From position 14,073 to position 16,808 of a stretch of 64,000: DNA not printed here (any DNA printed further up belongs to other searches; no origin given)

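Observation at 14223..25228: Candidate uncharacterised catabolic island: GRE + MmgE/PrpD + family-5 ABC importer + LacI regulator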

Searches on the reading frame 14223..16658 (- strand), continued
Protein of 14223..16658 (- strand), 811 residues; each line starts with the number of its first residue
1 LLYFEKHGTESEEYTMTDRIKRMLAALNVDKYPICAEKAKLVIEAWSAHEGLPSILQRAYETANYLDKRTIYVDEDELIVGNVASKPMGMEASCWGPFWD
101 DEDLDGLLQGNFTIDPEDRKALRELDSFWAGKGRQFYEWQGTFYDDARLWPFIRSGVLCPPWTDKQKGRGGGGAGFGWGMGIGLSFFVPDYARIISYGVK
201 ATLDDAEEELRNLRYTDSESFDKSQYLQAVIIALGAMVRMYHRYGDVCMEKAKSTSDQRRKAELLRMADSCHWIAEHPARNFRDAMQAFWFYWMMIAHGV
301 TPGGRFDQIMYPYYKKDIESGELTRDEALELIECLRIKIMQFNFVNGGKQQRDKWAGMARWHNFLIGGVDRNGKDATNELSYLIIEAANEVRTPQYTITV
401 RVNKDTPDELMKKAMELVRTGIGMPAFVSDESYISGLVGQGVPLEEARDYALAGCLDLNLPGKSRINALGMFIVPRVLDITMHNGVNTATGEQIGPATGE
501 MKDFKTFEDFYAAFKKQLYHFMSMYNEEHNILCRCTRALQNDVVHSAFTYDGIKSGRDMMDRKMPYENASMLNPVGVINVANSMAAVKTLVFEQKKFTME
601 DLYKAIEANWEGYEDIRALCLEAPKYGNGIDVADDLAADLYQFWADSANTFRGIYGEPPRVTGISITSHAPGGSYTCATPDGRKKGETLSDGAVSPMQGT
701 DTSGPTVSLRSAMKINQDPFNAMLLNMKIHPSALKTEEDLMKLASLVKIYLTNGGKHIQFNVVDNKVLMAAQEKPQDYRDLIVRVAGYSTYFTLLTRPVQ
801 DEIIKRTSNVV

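Call 21: search_solved_structures(query=window:14223-16658:-, max_evalue=1e-20, show_alignments=1)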
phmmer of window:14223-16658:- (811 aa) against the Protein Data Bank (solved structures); distinct sequences matched with E-value up to 1e-20: 34.
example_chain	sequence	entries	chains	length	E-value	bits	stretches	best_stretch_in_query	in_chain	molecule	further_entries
1r8w_A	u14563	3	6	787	2.8e-137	462.3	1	15-810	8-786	glycerol dehydratase | B12-independent glycerol dehydratase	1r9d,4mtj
9f3w_A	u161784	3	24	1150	1.3e-135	456.9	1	34-807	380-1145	Choline trimethylamine-lyase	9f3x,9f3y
5i2a_A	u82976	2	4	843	9.6e-129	434.1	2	184-611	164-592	Diol-dehydratase | Diol dehydratase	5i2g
7e7l_A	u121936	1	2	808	3.1e-125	422.5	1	36-808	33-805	Hydroxyphenylacetic acid decarboxylase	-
8id1_A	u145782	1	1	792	3.7e-121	409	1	16-809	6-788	Formate C-acetyltransferase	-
6vxc_A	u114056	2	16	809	5.8e-121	408.4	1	204-808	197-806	Trans-4-hydroxy-L-proline dehydratase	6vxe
9rco_A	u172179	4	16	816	1.2e-120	407.4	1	3-808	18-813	Glycyl radical protein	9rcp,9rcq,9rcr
6lon_B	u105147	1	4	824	2.4e-116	393.1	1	16-808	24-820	PFL2/glycerol dehydratase family glycyl radical enzyme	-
9ht9_A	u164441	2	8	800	2.9e-115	389.5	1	34-807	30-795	Choline trimethylamine-lyase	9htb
9r0v_A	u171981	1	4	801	3e-115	389.5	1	34-807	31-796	Choline trimethylamine-lyase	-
6vue_A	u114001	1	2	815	3.2e-115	389.4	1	34-807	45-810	Choline trimethylamine-lyase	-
8iof_A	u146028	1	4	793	3.3e-115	389.3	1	40-808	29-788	Benzylsuccinate synthase alpha subunit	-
5fau_A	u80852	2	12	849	3.7e-115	389.2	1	34-807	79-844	Choline trimethylamine-lyase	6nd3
5fay_A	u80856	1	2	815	3.8e-115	389.1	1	34-807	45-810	Choline trimethylamine-lyase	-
5faw_A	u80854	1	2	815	4.3e-115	389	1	34-807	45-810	Choline trimethylamine-lyase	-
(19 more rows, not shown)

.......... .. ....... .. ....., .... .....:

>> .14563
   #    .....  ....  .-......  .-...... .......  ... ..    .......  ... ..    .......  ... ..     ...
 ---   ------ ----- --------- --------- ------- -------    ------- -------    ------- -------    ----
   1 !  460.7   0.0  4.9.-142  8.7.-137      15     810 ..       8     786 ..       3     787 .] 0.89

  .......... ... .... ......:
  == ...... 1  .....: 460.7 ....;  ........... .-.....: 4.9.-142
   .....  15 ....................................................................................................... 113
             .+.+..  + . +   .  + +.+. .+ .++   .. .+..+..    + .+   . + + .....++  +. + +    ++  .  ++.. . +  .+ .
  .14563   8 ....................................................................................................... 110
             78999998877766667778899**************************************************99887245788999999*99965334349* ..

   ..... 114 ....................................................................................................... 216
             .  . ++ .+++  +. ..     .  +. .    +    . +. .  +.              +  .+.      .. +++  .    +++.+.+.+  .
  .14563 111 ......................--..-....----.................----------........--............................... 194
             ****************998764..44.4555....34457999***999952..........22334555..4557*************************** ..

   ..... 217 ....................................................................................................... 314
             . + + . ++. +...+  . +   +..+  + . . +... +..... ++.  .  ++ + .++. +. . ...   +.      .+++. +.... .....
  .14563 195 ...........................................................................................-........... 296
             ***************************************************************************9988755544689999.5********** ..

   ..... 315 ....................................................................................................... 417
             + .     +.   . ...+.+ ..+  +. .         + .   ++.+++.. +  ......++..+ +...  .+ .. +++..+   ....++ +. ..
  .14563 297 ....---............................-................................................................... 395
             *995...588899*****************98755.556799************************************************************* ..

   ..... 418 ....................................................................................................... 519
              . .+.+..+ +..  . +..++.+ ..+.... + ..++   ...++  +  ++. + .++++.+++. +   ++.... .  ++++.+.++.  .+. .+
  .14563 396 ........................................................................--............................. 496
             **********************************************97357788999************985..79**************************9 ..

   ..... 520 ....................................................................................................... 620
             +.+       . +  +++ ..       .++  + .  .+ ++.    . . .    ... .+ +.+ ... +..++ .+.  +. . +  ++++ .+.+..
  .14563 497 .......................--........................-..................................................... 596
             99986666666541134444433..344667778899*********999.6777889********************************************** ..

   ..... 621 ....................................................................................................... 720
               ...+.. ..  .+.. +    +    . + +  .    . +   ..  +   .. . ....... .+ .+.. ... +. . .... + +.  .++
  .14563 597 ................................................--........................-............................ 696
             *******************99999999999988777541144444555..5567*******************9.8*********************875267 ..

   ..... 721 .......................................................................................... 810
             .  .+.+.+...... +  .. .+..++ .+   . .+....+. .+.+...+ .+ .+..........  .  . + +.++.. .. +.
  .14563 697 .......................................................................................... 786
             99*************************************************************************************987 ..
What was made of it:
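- On X-succinate synthases: TutD and MasD score 310 bits, below nine other GRE types (call 21).
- Closest known: GRE 1,2-eliminases and isomerases. Same: These are the best sequence matches among solved structures (1r8w 462 bits, CutC 457, diol dehydratase 434; call 21).
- Closest known: GRE 1,2-eliminases and isomerases. Different: The equivalents of glycerol dehydratase His164 and Asp447 are missing (call 21).
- Closest known: Fumarate-adding GREs. Different: Sequence similarity is lower (TutD and MasD 310 bits, against 462 for glycerol dehydratase; call 21).
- Its closest solved relatives are glycerol dehydratase (462 bits), CutC (457) and diol dehydratase (434) (call 21).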

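Call 40: search_protein_families(library=pfam, proteins=[L004:1295-2431:+, L002:14050-15153:+, L002:5782-7347:-], max_evalue=0.01)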
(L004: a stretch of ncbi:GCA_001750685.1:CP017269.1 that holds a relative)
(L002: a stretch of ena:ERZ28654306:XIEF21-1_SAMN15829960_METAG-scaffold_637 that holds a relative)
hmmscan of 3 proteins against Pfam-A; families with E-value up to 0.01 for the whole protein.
L004:1295-2431:+ (378 aa): 1 family
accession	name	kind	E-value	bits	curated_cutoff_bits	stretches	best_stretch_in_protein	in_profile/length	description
PF09587.15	PGA_cap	-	2.4e-53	181.7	27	1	6-261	2-253/255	Bacterial capsule synthesis protein PGA_cap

L002:14050-15153:+ (367 aa): 1 family
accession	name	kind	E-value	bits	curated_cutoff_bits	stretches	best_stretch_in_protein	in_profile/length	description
PF01208.23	URO-D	-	0.00028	20.5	23.9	1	170-297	161-283/346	Uroporphyrinogen decarboxylase (URO-D)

L002:5782-7347:- (521 aa): 2 families
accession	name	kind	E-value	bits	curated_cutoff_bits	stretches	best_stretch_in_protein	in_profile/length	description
PF13556.12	HTH_30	-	4.9e-13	49.1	27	1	442-495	4-57/59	PucR C-terminal helix-turn-helix domain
PF17853.6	GGDEF_2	-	2.7e-05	24.8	24.5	1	259-373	3-112/116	GGDEF-like domain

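Call 41: search_protein_families(library=ncbifam, proteins=[L004:1295-2431:+, L002:14050-15153:+, L002:5782-7347:-], max_evalue=0.01)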
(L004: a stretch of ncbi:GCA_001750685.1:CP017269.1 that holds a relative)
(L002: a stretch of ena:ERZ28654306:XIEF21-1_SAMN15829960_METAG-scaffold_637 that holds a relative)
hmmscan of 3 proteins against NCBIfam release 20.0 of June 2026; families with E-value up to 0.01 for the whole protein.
L004:1295-2431:+ (378 aa): 1 family
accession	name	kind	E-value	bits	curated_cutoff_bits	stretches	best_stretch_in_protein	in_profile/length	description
NF038314.1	epimerase_MslH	equivalog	4.7e-23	81.3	700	2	177-262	232-318/439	lasso peptide C-terminal Trp epimerase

L002:14050-15153:+ (367 aa): 2 families
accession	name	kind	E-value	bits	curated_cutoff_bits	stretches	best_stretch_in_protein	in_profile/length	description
TIGR01463.1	mtaA_cmuA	subfamily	7.1e-05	22.2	235.4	1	183-297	167-278/340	MtaA/CmuA family methyltransferase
NF004889.0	PRK06252.1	subfamily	0.00073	18.6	244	1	182-306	167-287/340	methylcobalamin:coenzyme M methyltransferase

L002:5782-7347:- (521 aa): 2 families
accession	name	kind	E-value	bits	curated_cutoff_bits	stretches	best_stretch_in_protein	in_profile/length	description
NF045769.1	TransActPmfR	equivalog_domain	6.1e-07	28.4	800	1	436-480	400-444/470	transcciptional activator PmfR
NF058503.1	SprTransRegAdeR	equivalog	9.1e-05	21.6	700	1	389-478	297-379/403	sporulation transcriptional activator AdeR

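Call 52: find_related_loci(query=A2, collection=metagenome_contigs, flank=10000)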
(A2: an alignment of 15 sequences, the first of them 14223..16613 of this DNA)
Query A2 (796 aa) in metagenome_contigs; peptide patterns used: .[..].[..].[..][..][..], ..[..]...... (x = any residue, [..] = any of these).
600 stretches matched a pattern (row limit reached: there are more); 585 encode a relative of the query (tblastn E <= 1e-3); the best 80 are kept; 80 distinct loci.
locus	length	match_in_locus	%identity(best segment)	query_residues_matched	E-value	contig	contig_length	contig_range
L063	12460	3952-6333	72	1-796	0e+0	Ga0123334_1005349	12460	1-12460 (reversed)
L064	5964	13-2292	61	35-794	0e+0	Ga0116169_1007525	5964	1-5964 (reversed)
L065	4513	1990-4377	59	1-794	0e+0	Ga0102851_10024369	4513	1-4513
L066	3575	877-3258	51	1-794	0e+0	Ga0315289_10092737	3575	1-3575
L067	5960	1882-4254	49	1-792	0e+0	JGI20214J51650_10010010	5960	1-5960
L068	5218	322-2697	49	3-794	0e+0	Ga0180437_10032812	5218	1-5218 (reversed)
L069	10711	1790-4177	50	1-795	0e+0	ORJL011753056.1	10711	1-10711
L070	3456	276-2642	48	2-792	0e+0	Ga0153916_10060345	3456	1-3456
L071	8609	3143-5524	47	2-791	0e+0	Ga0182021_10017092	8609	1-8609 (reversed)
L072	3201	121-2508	43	1-793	0e+0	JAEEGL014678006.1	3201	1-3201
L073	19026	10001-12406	42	1-794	0e+0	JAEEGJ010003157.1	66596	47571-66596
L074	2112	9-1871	46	183-791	0e+0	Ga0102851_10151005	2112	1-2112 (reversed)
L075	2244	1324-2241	74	1-306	4e-152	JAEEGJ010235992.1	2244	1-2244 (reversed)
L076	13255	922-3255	35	2-796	2e-139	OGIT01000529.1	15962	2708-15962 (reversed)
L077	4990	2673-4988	34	19-792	1e-137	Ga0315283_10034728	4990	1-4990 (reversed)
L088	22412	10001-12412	57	1-795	0e+0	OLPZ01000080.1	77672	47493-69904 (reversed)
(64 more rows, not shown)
